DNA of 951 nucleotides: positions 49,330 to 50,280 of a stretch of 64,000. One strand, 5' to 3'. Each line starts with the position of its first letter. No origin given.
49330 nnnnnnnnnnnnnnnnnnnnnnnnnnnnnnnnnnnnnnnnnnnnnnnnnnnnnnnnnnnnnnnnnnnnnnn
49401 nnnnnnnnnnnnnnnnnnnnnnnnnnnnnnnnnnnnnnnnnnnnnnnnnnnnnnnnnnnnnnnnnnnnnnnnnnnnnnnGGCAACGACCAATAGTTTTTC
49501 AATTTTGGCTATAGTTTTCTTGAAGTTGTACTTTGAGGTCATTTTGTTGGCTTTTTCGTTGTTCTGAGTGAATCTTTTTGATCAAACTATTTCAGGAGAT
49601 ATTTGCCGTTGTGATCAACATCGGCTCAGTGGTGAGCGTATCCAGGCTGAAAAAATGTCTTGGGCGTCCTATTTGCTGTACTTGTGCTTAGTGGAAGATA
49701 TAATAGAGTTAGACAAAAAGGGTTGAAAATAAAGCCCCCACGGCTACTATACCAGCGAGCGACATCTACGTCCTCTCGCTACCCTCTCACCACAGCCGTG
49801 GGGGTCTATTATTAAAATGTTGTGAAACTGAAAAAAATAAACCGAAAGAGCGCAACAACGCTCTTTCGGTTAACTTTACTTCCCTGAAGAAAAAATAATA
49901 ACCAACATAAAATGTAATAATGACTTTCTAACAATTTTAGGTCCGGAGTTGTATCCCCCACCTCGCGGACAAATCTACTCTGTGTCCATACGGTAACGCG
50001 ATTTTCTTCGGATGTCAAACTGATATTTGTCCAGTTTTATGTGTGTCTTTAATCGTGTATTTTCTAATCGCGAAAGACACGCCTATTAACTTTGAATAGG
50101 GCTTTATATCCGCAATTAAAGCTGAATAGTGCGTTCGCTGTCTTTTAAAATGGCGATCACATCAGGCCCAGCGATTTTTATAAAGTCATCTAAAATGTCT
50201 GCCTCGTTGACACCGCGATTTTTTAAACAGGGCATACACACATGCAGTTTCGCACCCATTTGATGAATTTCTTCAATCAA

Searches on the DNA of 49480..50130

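Call 94: search_rna_families(source=window, start=49480, end=50130, threshold=evalue, max_evalue=1)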
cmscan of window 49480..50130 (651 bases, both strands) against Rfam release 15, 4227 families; matches with E-value up to 1: 4.
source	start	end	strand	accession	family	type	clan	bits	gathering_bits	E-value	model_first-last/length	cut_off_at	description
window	49697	49811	+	RF01733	atoC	Cis-reg;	-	23.9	50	0.08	1-93/93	no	atoC RNA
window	49840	49899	-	RF00262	sar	Gene; antisense;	-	22.1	43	0.07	1-68/68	no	sar RNA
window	49839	49870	-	RF03474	mir-4766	Gene; miRNA;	-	18.6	72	0.88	1-56/56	no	mir-4766 microRNA precursor family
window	49807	49917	+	RF03533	SQ1002_RNA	Gene; sRNA;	-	16.8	128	0.37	1-237/237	no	Clostridioides difficile sRNA SQ1002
